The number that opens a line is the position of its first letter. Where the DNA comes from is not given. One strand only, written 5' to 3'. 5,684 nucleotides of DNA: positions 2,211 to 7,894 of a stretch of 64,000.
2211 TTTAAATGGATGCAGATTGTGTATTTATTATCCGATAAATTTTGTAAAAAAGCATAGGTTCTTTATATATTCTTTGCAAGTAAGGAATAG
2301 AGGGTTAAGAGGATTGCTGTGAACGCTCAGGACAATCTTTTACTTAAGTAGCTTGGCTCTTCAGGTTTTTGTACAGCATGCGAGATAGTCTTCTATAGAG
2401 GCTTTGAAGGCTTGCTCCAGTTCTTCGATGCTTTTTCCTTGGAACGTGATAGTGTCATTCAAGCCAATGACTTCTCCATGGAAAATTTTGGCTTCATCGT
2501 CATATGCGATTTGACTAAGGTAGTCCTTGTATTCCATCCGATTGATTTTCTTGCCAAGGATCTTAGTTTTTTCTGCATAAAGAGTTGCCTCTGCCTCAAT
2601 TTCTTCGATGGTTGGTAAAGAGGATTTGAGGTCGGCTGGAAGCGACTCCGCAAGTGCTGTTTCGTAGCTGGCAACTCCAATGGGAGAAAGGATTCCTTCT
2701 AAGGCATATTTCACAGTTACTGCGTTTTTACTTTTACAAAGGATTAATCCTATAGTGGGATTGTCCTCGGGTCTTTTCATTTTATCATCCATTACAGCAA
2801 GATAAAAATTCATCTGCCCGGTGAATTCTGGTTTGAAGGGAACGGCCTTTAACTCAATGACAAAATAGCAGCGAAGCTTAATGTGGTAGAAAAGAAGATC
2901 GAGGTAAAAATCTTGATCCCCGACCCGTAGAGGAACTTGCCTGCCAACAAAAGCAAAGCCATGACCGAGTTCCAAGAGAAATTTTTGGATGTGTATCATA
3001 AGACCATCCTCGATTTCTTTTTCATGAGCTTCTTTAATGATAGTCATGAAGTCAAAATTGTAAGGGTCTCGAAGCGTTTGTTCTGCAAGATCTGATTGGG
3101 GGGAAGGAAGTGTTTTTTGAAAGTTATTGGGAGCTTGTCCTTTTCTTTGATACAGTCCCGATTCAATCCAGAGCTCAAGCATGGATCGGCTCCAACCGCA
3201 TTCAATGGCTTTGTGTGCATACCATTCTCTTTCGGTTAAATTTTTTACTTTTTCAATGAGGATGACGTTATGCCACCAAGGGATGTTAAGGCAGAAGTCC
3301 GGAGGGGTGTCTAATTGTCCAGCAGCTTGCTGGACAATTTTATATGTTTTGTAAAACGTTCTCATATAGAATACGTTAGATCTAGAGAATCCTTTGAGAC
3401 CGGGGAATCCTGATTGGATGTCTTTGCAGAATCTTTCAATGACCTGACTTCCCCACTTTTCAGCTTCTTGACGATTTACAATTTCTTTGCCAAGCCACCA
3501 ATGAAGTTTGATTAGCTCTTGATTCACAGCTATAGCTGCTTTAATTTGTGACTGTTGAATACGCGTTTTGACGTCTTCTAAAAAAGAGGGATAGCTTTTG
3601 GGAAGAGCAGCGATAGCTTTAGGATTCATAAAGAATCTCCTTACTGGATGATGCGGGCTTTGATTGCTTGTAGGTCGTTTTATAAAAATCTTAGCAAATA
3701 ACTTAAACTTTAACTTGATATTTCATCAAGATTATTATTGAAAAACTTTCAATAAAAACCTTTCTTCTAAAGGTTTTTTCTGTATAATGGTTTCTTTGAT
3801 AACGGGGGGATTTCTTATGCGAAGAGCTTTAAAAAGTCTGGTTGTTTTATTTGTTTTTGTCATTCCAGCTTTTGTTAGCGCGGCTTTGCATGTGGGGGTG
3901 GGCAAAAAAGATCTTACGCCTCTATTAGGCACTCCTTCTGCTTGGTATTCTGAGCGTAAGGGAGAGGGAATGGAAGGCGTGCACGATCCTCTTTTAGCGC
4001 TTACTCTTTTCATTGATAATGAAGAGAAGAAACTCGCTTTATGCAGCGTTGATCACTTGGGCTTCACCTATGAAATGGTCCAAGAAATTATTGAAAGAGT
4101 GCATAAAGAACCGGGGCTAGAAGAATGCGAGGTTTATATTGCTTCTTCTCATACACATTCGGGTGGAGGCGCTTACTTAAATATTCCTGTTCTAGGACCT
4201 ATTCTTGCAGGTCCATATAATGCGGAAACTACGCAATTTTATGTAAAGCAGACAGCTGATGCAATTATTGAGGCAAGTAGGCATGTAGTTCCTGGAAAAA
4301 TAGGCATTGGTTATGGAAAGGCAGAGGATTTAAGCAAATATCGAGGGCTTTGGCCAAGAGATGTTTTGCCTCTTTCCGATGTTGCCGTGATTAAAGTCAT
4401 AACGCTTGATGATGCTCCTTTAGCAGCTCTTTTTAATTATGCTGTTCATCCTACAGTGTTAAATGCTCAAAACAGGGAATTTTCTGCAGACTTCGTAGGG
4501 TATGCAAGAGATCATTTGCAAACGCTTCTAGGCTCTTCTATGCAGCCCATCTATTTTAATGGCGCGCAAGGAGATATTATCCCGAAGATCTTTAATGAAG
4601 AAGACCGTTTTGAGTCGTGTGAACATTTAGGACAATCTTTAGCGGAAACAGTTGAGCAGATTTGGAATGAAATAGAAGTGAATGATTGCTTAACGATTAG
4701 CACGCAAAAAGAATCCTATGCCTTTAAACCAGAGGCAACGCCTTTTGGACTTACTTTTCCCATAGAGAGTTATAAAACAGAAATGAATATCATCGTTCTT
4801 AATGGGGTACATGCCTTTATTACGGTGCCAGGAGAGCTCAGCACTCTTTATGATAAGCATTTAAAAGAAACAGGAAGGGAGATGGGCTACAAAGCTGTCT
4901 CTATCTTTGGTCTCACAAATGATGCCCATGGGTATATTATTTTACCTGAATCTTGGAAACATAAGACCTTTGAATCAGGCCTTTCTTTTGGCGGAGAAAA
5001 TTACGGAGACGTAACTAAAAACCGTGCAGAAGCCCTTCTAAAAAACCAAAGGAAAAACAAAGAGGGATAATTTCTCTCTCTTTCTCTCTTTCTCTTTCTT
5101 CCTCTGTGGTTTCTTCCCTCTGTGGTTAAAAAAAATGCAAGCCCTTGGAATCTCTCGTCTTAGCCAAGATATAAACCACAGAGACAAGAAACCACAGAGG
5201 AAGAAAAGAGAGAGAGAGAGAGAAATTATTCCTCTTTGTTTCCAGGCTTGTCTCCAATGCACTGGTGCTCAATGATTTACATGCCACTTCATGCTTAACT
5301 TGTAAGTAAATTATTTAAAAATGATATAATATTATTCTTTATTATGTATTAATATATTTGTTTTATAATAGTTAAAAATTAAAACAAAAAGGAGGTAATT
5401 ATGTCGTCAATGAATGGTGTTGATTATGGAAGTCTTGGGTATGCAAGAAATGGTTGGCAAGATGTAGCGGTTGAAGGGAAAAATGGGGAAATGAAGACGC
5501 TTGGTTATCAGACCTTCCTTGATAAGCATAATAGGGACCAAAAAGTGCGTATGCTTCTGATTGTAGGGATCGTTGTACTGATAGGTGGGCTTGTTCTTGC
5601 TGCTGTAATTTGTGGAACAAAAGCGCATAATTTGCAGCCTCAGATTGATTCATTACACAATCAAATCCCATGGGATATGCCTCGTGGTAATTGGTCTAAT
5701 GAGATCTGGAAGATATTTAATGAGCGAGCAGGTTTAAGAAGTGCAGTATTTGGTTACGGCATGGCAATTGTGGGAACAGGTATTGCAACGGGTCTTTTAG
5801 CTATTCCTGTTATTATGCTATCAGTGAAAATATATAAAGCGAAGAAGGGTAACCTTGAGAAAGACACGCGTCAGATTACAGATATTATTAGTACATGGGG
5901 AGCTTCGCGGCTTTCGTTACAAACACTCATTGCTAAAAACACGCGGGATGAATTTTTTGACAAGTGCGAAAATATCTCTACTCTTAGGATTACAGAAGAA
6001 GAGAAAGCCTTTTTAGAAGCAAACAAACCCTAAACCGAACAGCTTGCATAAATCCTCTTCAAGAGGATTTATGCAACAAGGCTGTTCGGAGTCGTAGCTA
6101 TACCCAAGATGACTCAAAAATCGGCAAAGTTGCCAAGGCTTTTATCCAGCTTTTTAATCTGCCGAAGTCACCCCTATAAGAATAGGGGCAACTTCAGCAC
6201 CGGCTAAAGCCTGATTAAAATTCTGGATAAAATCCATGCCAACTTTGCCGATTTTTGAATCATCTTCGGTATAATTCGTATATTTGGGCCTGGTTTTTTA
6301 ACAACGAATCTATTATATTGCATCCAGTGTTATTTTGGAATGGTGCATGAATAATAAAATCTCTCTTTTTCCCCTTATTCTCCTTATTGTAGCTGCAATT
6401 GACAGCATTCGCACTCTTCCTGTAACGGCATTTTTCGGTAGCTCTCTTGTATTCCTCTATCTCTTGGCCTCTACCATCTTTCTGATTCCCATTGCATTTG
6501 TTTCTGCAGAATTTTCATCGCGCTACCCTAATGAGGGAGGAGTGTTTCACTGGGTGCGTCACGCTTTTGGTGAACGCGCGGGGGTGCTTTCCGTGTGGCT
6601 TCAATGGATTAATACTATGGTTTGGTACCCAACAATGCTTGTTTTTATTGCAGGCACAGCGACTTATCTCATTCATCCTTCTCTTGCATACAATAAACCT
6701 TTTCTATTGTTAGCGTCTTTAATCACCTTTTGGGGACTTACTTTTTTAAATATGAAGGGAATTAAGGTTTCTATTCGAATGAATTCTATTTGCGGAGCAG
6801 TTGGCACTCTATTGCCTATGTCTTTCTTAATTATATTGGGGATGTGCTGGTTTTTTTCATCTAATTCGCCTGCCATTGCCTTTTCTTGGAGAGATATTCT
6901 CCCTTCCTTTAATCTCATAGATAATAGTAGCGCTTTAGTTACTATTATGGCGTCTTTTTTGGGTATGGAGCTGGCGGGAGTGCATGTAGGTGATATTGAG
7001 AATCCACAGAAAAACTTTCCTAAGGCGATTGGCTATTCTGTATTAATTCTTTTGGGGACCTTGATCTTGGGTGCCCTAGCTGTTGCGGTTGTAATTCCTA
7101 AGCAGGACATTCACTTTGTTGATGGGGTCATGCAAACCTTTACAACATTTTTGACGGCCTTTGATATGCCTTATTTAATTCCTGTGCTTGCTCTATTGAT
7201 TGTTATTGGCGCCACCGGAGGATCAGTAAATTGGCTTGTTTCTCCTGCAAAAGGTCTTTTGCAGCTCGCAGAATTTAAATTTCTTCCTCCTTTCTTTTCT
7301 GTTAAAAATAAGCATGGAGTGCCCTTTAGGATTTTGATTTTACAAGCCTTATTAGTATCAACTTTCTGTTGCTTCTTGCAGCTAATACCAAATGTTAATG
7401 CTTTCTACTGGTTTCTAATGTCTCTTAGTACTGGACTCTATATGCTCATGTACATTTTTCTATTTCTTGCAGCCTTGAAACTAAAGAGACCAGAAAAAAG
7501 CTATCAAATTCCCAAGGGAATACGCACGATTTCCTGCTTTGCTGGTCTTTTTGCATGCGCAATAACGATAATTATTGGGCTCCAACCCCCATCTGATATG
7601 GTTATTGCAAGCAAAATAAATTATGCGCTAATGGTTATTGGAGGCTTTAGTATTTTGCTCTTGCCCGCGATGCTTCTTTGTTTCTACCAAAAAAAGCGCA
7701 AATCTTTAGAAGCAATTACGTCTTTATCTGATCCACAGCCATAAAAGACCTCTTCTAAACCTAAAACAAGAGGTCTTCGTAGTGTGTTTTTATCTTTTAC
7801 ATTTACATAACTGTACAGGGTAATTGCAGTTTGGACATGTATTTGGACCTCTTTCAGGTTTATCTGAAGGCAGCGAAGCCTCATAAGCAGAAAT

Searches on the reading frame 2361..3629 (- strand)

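Call 79: search_protein_families(library=pfam, proteins=[window:2361-3629:-], max_evalue=0.00001)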
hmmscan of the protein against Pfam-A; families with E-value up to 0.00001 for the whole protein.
window:2361-3629:- (422 aa): 2 families
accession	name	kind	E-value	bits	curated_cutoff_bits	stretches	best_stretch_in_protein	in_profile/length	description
PF06250.17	YhcG_C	-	1.2e-63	214.1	32.5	1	184-339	2-157/157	YhcG PDDEXK nuclease domain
PF17761.7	DUF1016_N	-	8.6e-41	139.7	32.8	1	19-162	1-137/137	DUF1016 N-terminal domain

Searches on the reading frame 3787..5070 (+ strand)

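Call 79: search_protein_families(library=pfam, proteins=[window:3787-5070:+], max_evalue=0.00001)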
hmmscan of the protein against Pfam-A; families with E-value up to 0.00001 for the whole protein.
window:3787-5070:+ (427 aa): 1 family
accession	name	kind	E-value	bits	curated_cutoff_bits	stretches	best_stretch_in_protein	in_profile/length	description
PF04734.18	Ceramidase_alk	-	1.2e-19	70.8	32.1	1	35-244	2-226/509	Neutral/alkaline non-lysosomal ceramidase, N-terminal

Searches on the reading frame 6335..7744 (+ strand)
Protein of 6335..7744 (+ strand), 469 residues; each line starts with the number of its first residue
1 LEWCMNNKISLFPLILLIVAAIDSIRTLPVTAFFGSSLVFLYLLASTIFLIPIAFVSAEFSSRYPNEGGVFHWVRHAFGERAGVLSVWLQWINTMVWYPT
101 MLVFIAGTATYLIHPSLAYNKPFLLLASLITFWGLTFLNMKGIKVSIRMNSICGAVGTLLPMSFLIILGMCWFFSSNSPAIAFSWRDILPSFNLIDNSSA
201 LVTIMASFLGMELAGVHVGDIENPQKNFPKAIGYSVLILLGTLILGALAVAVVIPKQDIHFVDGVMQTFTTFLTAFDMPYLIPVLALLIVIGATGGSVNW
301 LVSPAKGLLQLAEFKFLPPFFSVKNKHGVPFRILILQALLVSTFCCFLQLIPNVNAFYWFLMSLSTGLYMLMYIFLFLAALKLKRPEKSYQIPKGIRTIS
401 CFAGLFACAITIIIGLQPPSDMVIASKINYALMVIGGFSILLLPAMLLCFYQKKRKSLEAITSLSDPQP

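Call 79: search_protein_families(library=pfam, proteins=[window:6335-7744:+], max_evalue=0.00001)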
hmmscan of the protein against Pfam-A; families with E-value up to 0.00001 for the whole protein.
window:6335-7744:+ (469 aa): 2 families
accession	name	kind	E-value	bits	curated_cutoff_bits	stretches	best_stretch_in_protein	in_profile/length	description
PF13520.12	AA_permease_2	-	1.3e-64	219.2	27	1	9-438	1-427/427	Amino acid permease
PF00324.27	AA_permease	-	1.5e-24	86.9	24.6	1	12-414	4-413/470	Amino acid permease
